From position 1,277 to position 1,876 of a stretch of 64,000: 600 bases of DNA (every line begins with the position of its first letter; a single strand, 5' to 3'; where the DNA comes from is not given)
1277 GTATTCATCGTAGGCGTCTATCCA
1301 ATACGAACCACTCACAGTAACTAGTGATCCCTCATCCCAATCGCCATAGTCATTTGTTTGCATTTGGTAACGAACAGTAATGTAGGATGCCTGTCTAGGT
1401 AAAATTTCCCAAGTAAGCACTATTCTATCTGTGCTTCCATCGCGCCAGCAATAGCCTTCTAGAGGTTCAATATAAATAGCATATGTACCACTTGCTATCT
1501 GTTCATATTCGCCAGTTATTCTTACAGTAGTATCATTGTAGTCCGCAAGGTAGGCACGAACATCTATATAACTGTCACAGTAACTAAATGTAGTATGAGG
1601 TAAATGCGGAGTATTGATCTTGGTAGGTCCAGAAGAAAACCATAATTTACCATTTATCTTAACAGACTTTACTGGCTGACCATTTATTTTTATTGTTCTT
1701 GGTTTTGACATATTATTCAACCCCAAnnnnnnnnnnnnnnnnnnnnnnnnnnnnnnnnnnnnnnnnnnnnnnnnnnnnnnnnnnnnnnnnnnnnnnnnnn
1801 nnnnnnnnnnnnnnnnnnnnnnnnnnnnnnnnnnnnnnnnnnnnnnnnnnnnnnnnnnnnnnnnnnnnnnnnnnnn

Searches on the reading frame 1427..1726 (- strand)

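Call 75: search_protein_families(library=pfam, proteins=[window:1427-1726:-], max_evalue=10)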
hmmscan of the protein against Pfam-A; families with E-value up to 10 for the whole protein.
window:1427-1726:- (100 aa): 1 family
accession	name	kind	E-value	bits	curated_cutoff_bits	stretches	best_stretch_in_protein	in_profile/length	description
PF00013.35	KH_1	-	0.19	11.9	21.5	1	64-83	44-63/66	KH domain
